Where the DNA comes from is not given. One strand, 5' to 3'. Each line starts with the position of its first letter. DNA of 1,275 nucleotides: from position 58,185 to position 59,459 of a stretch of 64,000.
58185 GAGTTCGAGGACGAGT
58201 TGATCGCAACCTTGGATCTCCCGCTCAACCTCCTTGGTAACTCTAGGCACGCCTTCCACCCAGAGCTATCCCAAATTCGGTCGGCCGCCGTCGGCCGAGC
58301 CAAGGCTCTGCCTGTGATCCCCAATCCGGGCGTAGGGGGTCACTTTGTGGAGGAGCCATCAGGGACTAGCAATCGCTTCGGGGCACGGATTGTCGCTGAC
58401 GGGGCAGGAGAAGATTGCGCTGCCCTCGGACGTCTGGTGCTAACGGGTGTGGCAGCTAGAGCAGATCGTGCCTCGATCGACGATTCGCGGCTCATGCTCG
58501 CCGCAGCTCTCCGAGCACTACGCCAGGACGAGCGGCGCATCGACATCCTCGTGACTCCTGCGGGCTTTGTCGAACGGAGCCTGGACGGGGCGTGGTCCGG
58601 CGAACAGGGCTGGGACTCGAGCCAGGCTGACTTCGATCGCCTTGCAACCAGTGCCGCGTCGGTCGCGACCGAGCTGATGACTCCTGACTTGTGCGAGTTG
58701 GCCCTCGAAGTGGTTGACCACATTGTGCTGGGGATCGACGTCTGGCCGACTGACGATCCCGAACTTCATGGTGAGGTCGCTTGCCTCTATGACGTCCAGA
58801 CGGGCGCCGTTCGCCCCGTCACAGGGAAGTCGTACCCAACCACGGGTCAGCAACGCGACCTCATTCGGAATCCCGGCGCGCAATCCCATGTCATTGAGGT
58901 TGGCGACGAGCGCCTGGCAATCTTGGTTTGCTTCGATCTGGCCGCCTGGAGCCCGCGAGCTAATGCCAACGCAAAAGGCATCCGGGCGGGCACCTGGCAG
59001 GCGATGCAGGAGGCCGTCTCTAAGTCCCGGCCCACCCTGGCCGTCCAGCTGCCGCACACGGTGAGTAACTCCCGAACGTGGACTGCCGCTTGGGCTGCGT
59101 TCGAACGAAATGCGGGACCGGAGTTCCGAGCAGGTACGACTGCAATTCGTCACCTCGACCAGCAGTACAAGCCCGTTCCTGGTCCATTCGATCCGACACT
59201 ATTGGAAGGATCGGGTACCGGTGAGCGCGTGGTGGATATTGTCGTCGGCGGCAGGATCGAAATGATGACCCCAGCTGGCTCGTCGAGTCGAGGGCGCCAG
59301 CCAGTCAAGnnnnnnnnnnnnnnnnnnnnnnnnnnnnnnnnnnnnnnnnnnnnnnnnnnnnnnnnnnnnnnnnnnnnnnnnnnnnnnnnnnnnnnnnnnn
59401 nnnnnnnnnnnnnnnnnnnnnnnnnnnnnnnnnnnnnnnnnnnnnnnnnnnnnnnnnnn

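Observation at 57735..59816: Unusual GIY-YIG / CN-hydrolase-like / HARE-HTH-like domain combination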

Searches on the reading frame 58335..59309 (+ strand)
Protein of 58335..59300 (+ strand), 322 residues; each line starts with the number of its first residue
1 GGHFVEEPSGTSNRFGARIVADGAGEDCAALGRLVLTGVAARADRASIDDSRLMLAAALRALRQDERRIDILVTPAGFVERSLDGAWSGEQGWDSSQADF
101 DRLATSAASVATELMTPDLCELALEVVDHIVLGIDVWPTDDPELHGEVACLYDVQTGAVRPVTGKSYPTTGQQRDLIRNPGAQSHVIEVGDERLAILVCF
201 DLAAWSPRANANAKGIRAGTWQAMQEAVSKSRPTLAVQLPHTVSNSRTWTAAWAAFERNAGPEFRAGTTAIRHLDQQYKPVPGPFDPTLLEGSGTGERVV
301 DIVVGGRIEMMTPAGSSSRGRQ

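Call 5: search_protein_families(library=ncbifam, proteins=[window:58335-59300:+], max_evalue=1)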
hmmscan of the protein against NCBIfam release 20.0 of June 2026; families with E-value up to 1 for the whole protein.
window:58335-59300:+ (322 aa): 0 families

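Call 12: search_solved_structures(query=A2, max_evalue=10, show_alignments=2)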
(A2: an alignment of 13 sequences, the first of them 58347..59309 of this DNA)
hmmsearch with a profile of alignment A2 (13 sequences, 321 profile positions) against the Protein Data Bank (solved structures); distinct sequences matched with E-value up to 10: 2.
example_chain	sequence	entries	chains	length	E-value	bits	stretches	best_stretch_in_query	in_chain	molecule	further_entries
8fwd_0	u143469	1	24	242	0.34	13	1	39-122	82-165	O43-rpxdoc-EK1_A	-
4ic1_A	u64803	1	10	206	0.74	11.9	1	147-189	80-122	Uncharacterized protein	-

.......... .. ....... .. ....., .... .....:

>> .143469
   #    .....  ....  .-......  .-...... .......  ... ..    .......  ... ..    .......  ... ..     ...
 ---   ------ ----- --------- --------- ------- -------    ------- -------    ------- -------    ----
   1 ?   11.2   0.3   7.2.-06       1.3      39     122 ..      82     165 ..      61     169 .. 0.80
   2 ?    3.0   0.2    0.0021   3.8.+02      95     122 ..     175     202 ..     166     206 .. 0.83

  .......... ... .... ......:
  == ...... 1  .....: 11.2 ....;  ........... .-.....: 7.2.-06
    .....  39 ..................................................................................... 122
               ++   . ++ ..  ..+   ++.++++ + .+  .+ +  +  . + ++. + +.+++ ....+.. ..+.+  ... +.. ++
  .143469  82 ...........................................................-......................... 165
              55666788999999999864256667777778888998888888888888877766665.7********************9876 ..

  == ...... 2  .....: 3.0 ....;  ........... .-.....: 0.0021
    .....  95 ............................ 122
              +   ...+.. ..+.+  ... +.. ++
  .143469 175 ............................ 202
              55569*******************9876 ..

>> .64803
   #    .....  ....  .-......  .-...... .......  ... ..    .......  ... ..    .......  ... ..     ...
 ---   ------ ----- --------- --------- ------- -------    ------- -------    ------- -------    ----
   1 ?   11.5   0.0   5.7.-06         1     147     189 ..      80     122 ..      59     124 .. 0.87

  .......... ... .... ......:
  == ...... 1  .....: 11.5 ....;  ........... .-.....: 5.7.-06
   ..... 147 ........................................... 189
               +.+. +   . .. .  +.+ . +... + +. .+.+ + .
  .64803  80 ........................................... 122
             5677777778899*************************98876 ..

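Call 28: search_protein_representatives(alignment_id=A2)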
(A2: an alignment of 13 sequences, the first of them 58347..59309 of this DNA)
Query: 13 sequences, 321 profile positions. Proteins with E-value up to 0.001 (for the whole library): 456; up to 1e-10: 373; up to 1e-30: 98. The best 150 are listed.
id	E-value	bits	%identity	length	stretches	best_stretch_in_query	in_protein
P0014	5.4e-152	521.7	-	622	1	3-311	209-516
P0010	1.6e-143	493.9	-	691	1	6-315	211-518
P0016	2.3e-128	444.1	-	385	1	50-311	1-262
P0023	1.4e-122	425.1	-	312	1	18-304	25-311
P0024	8.4e-97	340.4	-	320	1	19-302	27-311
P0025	1.4e-96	339.7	-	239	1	78-307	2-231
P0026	2.7e-87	309.2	-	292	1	11-247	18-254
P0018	2.1e-77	276.7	-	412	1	149-314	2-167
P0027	5.5e-70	252.3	-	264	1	57-224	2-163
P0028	1.1e-67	244.8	-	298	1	20-302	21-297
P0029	4.4e-67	242.7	-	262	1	15-251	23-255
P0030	2.9e-66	240.0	-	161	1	144-302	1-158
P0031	3.3e-66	239.9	-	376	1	8-302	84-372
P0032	1.6e-65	237.6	-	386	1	8-301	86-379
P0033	9.6e-64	231.8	-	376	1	6-300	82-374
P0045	8.0e-47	176.2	-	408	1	22-296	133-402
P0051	4.3e-43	163.9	-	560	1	63-299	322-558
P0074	1.5e-37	145.7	-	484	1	26-259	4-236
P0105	4.3e-33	131.0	-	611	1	51-272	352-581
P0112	5.1e-32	127.5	-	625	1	92-300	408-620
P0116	6.9e-31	123.8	-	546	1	20-300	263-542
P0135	3.2e-28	115.0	-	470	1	20-304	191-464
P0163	2.1e-25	105.8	-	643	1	23-299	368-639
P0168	3.3e-25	105.2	-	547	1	59-300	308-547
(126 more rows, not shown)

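Call 29: search_protein_families(library=pfam, proteins=[P0031, P0045, P0051, P0105, P0112, P0116, P0163, P0168, P0135, P0074], max_evalue=0.01)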
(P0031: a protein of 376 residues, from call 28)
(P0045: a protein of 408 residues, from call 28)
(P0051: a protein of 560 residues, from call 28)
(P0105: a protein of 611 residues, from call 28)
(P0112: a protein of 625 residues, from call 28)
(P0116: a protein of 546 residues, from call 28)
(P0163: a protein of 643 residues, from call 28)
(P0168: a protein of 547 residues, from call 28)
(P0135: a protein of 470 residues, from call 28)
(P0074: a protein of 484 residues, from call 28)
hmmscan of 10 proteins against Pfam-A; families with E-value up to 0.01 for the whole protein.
P0031 (376 aa): 0 families

P0045 (408 aa): 0 families

P0051 (560 aa): 1 family
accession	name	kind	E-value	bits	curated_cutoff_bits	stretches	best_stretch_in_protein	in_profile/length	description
PF23913.1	DUF7255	-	1e-06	28.9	27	0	164-224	13-70/156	Family of unknown function (DUF7255)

P0105 (611 aa): 0 families

P0112 (625 aa): 1 family
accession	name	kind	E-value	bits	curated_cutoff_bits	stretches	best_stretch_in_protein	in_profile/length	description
PF23913.1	DUF7255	-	0.0031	17.6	27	0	217-265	27-72/156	Family of unknown function (DUF7255)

P0116 (546 aa): 1 family
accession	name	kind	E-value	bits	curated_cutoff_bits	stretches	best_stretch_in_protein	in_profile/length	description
PF23913.1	DUF7255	-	0.00017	21.7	27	1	125-198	2-72/156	Family of unknown function (DUF7255)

P0163 (643 aa): 0 families

P0168 (547 aa): 1 family
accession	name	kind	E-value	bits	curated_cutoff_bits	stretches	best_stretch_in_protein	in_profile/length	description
PF23913.1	DUF7255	-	9.7e-07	29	27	0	162-219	17-71/156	Family of unknown function (DUF7255)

P0135 (470 aa): 0 families

P0074 (484 aa): 0 families

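Call 30: predict_structure(alignment_id=A2)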
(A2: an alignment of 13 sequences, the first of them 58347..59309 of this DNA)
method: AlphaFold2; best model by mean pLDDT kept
length: 321 residues; sequences in the alignment: 13
mean_pLDDT: 87.3   pTM: 0.88
mean pLDDT of the five models: 87.3, 86.4, 84.8, 82.7, 81.3
residues with pLDDT >= 90: 212; 70-90: 77; 50-70: 12; < 50: 20
segments of 3 or more residues with pLDDT < 50: 1-7, 311-321
pLDDT, mean of each block of 10 residues (from residue 1): 46 77 82 93 95 95 94 93 90 94 97 96 97 90 96 93 84 84 93 93 88 90 93 92 86 95 94 82 85 92 78 39 43
secondary structure, 60 per line:
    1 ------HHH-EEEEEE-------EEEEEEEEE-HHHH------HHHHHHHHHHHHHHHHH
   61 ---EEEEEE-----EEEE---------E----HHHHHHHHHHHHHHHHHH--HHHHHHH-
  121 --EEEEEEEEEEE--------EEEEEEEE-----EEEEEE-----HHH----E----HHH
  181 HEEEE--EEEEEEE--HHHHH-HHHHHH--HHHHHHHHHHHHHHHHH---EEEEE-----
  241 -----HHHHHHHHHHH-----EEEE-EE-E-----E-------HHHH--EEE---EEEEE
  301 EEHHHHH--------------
elements in order: E11-16 E24-32 H34-37 H44-60 E64-69 E75-78 H93-110 H113-119 E123-133 E142-149 E155-160 H178-181 E182-185 E188-194 H197-201 H203-208 H211-227 E231-235 H246-256 E262-265 H284-287 E290-292 E296-302 H303-307

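Call 37: search_protein_families(library=pfam, alignment_id=A3, max_evalue=10)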
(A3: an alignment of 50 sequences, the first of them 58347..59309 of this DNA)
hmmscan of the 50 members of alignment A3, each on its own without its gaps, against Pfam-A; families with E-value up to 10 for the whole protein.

A. member 1, window:58347-59309:+ (321 aa): 0 families

B. families by the number of members that match (of 50 scanned): 25 families
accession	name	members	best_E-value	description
PF09723.15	Zn_ribbon_8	4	0.0031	Zinc ribbon domain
PF23451.1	Zn_ribbon_PaaD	2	0.22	PaaD zinc beta ribbon domain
PF21349.2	RUBY_RBDX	2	0.36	Rubrerythrin, rubredoxin-like domain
PF01816.23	LRV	1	9.7e-05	Leucine rich repeat variant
PF13559.11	DUF4129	1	0.0073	Domain of unknown function (DUF4129)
PF19752.4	DUF6239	1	0.028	Family of unknown function (DUF6239)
PF13477.12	Glyco_trans_4_2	1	0.033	Glycosyl transferase 4-like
PF23840.1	Phage_tail_terminator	1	0.058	Phage tail terminator protein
PF03288.22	Pox_D5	1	0.08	Poxvirus D5 protein-like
PF24485.1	zf-C2H2_DHX34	1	0.08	DHX34-like, C2H2-type zinc finger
PF16571.11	FBP_C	1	0.097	FBP C-terminal treble-clef zinc-finger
PF23165.1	zf-C2H2_FBX41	1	0.098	F-box only protein 41 C2H2 zinc finger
PF09004.15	ALKBH8_N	1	0.1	Alkylated DNA repair protein alkB homolog 8, N-terminal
PF01370.27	Epimerase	1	0.18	NAD dependent epimerase/dehydratase family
PF14943.11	MRP-S26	1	0.2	Mitochondrial ribosome subunit S26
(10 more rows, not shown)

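Call 38: search_solved_structures(query=A3, max_evalue=10, show_alignments=3)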
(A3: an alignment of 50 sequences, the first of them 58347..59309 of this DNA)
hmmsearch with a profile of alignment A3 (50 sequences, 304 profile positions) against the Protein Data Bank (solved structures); distinct sequences matched with E-value up to 10: 1.
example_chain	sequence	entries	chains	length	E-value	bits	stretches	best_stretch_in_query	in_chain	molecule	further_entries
3vb0_A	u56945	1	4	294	1.5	11.1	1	83-121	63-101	Glyoxalase/bleomycin resistance protein/dioxygenase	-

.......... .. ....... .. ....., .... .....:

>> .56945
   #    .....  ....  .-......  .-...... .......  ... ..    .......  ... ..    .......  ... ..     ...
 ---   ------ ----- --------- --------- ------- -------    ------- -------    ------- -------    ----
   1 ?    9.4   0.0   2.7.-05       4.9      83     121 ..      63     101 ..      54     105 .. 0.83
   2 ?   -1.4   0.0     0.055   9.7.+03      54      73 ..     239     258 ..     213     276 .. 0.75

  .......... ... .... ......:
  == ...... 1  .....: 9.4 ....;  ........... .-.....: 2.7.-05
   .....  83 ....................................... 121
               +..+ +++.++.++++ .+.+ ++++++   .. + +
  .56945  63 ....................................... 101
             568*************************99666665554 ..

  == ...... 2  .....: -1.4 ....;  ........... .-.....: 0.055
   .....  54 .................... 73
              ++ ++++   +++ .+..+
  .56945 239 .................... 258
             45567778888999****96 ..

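Call 49: find_encoding_contigs(protein=P0023, flank=8000, max_places=4)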
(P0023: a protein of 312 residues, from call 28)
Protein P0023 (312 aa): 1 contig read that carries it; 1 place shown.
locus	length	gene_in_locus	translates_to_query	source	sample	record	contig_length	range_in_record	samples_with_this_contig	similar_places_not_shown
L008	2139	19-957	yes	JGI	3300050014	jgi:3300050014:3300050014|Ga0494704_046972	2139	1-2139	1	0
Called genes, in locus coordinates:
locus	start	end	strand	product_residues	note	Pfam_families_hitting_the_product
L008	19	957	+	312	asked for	-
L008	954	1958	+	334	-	PF20815:GIY_YIG_2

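Call 50: find_encoding_contigs(protein=P0031, flank=8000, max_places=4)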
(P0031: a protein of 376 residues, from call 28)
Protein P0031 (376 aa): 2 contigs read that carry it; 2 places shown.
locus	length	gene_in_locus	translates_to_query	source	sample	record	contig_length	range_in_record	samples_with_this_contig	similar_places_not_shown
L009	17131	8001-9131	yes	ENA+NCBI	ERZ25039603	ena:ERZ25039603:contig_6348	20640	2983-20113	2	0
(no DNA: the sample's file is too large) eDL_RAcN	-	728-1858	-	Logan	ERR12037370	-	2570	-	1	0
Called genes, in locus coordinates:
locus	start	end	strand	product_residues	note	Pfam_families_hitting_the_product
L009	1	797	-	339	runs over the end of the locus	PF13481:AAA_25 (weak)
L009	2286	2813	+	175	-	-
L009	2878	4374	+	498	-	PF20154:LNT_N, PF00795:CN_hydrolase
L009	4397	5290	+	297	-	PF04439:Adenyl_transf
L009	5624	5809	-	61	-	-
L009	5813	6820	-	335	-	PF01510:Amidase_2 (faint)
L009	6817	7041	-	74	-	-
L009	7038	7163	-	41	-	-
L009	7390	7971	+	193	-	-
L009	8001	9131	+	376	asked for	-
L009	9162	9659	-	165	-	-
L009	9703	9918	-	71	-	PF00126:HTH_1 (weak), PF00196:GerE (weak)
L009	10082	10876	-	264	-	PF20223:DUF6582 (weak), PF00211:Guanylate_cyc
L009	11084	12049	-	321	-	PF00296:Bac_luciferase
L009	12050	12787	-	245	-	PF00128:Alpha-amylase, PF16657:Malt_amylase_C (weak), PF22157:SupH-like_C (weak)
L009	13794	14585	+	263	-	PF00561:Abhydrolase_1, PF00975:Thioesterase (weak), PF12146:Hydrolase_4, PF12697:Abhydrolase_6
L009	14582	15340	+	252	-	PF02146:SIR2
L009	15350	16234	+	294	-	PF03576:Peptidase_S58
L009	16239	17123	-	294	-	PF02548:Pantoate_transf, PF13714:PEP_mutase (weak)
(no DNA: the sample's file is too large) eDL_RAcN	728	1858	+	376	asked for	-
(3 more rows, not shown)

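Call 59: search_protein_families(library=pfam, proteins=[L008:954-1958:+, L009:7390-7971:+], max_evalue=0.01)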
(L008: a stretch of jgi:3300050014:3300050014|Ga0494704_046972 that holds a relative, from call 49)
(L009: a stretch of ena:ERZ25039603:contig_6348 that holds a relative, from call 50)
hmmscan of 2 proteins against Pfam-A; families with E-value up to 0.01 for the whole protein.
L008:954-1958:+ (334 aa): 1 family
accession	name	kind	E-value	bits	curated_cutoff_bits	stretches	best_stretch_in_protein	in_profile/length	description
PF20815.3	GIY_YIG_2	-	2.9e-14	53.7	22.4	1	42-186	1-152/153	GIY-YIG catalytic domain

L009:7390-7971:+ (193 aa): 0 families

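Call 75: search_protein_families(library=padloc, proteins=[L008:954-1958:+, L008:19-957:+], max_evalue=0.01)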
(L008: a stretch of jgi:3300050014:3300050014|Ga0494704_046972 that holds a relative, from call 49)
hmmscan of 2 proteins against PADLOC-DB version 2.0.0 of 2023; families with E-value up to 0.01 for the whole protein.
L008:954-1958:+ (334 aa): 0 families

L008:19-957:+ (312 aa): 0 families

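Call 93: find_related_loci(query=A2, collection=viral_contigs, flank=8000)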
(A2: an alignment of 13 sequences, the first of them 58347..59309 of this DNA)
Query A2 (321 aa) in viral_contigs; peptide patterns used: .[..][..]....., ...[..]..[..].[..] (x = any residue, [..] = any of these).
33 stretches matched a pattern; 1 encode a relative of the query (tblastn E <= 1e-3); 1 distinct loci.
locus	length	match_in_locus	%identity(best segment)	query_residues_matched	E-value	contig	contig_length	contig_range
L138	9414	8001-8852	30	7-303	2e-32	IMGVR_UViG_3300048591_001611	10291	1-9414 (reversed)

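Call 115: search_protein_families(library=ncbifam, proteins=[L008:954-1958:+, P0023], max_evalue=0.01)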
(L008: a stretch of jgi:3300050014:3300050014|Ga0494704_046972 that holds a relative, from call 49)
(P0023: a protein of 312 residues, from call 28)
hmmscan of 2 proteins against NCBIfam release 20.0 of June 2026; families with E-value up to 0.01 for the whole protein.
L008:954-1958:+ (334 aa): 0 families

P0023 (312 aa): 0 families
